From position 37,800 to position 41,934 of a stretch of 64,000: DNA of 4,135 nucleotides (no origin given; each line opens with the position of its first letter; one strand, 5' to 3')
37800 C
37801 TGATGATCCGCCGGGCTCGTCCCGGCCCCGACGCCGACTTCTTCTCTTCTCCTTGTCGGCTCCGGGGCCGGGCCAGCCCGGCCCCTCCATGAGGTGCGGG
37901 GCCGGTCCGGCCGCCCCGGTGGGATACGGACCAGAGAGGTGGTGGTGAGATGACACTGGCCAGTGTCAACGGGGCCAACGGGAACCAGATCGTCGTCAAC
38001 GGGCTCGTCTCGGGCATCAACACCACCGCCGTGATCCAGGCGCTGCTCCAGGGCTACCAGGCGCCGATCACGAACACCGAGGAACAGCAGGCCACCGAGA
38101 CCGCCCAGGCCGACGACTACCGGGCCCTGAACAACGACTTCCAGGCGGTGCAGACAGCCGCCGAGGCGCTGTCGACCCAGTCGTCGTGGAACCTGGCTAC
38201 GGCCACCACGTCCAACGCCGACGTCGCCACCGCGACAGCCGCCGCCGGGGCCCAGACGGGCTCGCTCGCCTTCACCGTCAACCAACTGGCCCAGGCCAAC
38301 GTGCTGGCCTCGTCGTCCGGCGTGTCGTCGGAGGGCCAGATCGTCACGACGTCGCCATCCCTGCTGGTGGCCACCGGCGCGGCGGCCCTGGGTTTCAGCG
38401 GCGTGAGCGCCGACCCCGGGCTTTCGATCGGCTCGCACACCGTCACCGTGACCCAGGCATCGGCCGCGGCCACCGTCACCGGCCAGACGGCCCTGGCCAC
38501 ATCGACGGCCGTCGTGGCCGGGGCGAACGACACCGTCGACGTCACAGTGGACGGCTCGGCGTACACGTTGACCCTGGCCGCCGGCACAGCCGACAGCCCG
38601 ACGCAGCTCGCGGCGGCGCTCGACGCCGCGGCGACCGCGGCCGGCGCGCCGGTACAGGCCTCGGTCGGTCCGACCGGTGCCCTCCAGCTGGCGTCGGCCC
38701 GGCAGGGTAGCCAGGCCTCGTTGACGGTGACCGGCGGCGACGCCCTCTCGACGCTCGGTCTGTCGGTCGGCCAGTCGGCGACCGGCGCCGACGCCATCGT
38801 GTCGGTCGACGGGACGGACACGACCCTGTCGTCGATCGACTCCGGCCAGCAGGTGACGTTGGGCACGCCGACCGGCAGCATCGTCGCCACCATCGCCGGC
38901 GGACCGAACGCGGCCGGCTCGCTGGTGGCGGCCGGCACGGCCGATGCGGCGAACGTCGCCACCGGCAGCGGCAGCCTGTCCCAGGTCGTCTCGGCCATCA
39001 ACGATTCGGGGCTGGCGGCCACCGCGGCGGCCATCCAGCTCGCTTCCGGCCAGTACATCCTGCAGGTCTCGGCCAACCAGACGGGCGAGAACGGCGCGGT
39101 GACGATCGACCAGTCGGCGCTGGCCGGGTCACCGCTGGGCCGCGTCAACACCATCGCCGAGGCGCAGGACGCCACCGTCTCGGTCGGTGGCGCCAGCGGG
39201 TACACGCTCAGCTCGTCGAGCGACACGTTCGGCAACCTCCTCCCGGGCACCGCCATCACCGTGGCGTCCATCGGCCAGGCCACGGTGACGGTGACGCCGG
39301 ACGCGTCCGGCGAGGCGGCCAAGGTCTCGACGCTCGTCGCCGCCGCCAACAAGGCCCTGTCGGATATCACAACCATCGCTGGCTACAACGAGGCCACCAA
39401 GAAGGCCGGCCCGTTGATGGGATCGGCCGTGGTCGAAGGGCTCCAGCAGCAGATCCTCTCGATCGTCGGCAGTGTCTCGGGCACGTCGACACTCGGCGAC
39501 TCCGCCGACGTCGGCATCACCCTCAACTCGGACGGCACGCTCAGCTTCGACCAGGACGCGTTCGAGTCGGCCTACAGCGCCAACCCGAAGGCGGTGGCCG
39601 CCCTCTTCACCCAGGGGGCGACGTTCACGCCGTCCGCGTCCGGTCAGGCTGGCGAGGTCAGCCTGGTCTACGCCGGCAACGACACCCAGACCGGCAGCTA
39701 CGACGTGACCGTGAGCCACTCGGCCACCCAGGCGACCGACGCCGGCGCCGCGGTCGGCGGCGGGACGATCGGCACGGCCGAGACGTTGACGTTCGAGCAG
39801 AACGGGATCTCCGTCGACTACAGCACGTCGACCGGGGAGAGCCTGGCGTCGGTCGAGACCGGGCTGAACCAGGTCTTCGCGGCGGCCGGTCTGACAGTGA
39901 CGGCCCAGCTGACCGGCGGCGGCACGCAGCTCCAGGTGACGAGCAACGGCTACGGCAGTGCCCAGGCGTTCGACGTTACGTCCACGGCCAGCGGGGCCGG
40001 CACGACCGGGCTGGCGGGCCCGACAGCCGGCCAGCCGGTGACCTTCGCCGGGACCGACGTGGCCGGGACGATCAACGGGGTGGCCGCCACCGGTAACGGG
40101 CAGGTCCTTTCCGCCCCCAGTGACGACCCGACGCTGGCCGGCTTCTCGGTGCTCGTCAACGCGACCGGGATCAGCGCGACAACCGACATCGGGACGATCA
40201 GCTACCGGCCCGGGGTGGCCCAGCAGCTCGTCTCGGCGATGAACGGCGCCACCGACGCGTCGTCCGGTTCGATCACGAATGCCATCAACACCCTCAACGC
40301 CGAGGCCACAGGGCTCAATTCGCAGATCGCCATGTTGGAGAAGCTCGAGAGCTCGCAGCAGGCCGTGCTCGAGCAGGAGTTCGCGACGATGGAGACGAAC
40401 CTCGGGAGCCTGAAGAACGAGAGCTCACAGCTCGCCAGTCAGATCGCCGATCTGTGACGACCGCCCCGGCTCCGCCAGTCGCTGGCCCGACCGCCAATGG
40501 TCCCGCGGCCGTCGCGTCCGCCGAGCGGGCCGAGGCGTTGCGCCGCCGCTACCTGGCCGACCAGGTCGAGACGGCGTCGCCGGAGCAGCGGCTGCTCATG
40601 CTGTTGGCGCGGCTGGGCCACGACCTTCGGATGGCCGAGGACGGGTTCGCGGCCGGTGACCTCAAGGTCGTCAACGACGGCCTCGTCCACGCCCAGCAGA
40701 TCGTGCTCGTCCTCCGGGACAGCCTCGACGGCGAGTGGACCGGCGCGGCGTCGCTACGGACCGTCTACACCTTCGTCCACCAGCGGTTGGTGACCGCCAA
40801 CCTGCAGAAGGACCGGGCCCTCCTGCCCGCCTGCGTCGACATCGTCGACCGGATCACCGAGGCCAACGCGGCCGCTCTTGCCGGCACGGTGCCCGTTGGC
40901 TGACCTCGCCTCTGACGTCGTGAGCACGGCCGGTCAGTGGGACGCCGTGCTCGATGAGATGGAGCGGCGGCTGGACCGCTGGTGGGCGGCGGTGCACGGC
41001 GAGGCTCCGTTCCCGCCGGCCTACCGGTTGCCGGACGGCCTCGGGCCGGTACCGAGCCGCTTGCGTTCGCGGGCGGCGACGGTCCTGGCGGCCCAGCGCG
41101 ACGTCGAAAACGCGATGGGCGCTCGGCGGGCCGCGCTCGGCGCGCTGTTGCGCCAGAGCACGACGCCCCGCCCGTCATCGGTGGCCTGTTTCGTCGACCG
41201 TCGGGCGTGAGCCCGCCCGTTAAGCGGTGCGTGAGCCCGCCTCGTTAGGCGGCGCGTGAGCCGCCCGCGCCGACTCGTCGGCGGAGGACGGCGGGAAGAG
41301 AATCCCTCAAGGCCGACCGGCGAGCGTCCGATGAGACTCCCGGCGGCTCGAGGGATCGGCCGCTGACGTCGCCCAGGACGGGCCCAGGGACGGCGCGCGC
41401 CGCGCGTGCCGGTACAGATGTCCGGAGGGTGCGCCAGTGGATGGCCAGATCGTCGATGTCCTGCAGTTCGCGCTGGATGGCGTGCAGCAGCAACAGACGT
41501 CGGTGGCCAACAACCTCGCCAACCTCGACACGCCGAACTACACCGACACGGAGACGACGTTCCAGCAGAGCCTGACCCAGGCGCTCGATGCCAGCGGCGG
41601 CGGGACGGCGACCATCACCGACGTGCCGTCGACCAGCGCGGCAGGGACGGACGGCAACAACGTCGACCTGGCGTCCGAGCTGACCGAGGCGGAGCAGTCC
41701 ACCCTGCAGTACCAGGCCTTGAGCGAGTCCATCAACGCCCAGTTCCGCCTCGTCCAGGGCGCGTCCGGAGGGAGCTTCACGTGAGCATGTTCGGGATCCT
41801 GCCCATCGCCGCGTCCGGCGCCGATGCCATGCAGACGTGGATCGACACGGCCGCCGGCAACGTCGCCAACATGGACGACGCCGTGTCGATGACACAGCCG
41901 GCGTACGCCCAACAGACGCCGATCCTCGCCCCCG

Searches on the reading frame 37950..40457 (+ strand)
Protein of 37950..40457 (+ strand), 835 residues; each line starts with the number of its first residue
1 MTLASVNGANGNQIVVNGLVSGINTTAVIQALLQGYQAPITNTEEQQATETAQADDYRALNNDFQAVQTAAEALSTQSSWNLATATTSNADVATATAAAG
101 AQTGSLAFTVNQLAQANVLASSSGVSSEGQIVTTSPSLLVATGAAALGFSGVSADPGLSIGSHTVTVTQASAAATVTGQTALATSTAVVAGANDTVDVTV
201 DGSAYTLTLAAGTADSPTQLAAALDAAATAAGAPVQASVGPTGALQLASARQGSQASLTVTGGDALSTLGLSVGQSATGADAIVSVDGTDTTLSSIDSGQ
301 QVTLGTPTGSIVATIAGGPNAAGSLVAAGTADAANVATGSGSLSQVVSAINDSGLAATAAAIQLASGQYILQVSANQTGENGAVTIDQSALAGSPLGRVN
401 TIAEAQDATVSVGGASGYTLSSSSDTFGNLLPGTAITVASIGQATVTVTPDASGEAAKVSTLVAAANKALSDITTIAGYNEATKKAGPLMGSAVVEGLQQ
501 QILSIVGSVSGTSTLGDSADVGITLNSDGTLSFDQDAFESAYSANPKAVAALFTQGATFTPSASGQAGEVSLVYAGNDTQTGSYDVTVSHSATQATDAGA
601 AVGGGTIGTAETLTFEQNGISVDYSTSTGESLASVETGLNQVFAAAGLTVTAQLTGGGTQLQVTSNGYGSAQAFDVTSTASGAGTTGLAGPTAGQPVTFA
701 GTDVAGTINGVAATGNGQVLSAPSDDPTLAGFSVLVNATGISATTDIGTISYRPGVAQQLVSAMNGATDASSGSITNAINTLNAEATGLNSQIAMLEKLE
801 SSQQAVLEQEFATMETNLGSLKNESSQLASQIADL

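Call 35: search_protein_families(library=pfam, proteins=[window:37950-40457:+], max_evalue=0.001)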
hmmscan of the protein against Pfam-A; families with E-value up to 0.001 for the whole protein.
window:37950-40457:+ (835 aa): 2 families
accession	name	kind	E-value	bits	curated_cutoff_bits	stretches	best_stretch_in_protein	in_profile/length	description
PF07195.17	FliD_C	-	1.5e-24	87.1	25.4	2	405-557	1-162/236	Flagellar hook-associated protein 2 C-terminus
PF02465.23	FliD_N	-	4e-19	69.5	24.8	1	21-116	1-96/97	Flagellar hook-associated protein 2 N-terminus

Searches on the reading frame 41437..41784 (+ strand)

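Call 35: search_protein_families(library=pfam, proteins=[window:41437-41784:+], max_evalue=0.001)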
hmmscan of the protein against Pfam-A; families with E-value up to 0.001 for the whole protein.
window:41437-41784:+ (115 aa): 1 family
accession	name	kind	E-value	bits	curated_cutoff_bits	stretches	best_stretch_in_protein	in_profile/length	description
PF00460.25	Flg_bb_rod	-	2e-05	24.9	20.7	1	17-36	12-31/31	Flagella basal body rod protein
